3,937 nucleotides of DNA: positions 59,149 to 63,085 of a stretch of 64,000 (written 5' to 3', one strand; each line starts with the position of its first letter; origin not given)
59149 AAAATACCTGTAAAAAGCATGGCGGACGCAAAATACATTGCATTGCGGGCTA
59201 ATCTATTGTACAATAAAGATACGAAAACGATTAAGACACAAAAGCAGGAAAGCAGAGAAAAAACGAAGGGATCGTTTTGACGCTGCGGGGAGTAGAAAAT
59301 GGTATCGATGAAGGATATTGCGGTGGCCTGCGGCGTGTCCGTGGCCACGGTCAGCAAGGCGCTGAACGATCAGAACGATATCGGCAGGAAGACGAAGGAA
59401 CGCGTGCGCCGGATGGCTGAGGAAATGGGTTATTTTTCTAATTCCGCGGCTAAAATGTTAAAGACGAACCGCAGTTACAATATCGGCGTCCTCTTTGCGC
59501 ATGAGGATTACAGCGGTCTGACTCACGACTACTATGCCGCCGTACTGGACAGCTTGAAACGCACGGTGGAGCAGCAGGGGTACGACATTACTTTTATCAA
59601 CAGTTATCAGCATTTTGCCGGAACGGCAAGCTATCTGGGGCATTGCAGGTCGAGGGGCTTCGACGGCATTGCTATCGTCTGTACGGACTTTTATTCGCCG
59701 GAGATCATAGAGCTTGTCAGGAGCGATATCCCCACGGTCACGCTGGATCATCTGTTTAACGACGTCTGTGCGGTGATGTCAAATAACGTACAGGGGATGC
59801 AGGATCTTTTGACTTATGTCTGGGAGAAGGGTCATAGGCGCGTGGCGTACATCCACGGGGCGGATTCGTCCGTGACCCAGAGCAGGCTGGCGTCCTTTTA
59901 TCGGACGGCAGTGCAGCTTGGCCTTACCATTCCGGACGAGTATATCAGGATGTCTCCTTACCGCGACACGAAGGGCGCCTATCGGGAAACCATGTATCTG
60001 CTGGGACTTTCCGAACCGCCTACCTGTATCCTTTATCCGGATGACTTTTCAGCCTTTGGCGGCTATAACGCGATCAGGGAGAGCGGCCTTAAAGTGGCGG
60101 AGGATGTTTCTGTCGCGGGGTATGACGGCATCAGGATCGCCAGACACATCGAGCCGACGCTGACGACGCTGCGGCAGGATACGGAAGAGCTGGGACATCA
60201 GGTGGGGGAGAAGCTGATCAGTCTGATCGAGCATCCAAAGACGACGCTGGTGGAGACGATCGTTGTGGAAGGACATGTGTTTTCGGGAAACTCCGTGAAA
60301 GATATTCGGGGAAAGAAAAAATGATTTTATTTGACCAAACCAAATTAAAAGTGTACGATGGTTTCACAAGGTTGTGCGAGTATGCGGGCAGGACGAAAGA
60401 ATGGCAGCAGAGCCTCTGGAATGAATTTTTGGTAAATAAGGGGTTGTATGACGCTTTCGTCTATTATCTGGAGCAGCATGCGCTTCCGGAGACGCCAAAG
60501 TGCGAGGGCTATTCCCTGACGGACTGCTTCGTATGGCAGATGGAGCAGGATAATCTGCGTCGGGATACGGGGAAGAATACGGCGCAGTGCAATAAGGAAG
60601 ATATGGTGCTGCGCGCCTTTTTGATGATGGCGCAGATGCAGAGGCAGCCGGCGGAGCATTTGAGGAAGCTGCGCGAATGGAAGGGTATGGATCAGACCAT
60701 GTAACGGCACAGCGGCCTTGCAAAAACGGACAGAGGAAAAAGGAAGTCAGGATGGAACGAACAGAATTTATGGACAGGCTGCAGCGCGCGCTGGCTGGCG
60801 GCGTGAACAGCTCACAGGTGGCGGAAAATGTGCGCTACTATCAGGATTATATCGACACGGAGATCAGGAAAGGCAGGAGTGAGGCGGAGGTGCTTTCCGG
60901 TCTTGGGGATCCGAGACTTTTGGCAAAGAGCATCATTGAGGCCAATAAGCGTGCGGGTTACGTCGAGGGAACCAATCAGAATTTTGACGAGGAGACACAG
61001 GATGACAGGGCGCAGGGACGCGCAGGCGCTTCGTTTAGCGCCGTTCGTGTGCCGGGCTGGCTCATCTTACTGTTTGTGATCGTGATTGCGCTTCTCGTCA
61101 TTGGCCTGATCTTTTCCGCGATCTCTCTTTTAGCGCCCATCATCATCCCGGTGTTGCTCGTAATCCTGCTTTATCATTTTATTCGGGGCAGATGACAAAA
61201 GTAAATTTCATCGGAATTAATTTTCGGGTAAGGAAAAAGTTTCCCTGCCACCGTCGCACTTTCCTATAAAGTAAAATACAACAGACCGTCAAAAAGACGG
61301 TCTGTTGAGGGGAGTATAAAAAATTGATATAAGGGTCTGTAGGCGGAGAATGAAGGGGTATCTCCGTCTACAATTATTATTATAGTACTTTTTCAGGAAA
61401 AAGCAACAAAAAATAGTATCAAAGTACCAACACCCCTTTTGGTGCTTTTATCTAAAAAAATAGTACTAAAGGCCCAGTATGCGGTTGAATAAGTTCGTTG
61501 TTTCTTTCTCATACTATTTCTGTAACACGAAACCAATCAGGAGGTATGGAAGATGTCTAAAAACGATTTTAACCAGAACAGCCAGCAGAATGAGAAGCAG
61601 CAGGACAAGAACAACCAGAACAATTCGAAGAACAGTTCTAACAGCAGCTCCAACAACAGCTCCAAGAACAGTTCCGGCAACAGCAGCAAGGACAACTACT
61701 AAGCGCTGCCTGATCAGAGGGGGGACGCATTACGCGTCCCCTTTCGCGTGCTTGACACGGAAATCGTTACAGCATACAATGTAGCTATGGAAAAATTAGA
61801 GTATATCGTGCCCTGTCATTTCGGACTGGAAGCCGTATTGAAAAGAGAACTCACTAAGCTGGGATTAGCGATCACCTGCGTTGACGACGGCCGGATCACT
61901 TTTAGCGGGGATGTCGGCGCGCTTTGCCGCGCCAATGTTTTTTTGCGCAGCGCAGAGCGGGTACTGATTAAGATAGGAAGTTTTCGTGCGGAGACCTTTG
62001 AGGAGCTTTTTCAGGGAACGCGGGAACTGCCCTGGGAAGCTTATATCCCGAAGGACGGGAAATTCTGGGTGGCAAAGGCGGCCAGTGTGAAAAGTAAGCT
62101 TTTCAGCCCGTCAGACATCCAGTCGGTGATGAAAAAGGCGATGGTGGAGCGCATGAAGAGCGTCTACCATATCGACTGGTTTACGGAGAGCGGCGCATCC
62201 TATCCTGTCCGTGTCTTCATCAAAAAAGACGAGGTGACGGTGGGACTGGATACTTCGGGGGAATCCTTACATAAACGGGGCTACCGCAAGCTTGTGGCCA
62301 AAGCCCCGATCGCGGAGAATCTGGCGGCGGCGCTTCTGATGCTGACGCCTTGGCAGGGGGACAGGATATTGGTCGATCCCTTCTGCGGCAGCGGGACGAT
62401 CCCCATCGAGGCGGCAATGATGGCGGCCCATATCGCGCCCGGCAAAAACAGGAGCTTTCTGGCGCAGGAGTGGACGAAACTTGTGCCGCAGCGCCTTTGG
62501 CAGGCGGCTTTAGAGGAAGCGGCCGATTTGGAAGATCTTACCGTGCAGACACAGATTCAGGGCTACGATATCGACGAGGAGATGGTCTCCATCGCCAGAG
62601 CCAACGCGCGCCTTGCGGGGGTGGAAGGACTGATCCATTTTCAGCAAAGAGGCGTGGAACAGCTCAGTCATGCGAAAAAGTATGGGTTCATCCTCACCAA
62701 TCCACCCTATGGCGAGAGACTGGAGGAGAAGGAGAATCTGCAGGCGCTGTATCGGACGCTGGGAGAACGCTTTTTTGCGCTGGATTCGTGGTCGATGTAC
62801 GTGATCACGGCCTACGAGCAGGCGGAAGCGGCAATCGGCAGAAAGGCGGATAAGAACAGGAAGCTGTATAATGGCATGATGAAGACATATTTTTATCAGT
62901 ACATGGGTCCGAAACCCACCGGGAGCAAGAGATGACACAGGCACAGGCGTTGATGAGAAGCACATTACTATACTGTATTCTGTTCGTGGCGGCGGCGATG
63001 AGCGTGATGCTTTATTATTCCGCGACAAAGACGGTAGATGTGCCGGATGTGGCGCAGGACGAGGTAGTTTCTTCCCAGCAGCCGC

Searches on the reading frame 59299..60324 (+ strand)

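Call 49: search_protein_families(library=pfam, proteins=[window:59299-60324:+], max_evalue=0.00001)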
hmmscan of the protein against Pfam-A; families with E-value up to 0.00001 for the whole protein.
window:59299-60324:+ (341 aa): 3 families
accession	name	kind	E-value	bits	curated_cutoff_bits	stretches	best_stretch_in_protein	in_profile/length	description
PF13377.12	Peripla_BP_3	-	3.5e-24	86.2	26.5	1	173-323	3-157/167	Periplasmic binding protein-like domain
PF00532.27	Peripla_BP_1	-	1.3e-19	71.2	22.2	1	74-316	11-271/281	Periplasmic binding proteins and sugar binding domain of LacI family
PF00356.27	LacI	-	2.6e-13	50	27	1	3-48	1-46/46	Bacterial regulatory proteins, lacI family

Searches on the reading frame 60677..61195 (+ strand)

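Call 49: search_protein_families(library=pfam, proteins=[window:60677-61195:+], max_evalue=0.00001)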
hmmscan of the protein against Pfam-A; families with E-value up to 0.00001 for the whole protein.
window:60677-61195:+ (172 aa): 1 family
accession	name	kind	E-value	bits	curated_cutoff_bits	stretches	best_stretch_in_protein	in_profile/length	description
PF22564.2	HAAS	-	1.3e-10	41.9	27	1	30-84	1-54/55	HAAS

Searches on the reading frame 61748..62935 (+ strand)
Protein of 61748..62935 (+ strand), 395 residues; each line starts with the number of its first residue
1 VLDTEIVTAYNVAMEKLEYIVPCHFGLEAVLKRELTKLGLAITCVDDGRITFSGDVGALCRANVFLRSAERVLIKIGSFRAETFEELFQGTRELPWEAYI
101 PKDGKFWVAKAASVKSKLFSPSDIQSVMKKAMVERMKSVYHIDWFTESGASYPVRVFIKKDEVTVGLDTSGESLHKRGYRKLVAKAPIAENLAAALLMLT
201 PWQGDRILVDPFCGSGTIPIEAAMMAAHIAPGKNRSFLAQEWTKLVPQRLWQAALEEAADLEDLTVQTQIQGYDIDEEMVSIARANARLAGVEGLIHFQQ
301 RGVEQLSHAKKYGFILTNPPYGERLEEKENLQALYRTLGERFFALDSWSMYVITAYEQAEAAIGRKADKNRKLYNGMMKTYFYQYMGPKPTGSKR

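Call 49: search_protein_families(library=pfam, proteins=[window:61748-62935:+], max_evalue=0.00001)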
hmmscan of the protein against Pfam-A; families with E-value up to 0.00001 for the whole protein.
window:61748-62935:+ (395 aa): 3 families
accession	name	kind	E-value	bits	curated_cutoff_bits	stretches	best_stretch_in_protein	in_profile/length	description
PF01170.24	UPF0020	-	1.1e-53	182.3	22.3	1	177-380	1-193/197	RMKL-like, methyltransferase domain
PF22020.1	RlmL_1st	-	2.3e-20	72.7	27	1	18-73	1-55/55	RlmL ferredoxin-like domain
PF02926.22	THUMP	-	7.9e-15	55.5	20.6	1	82-168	2-84/84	THUMP domain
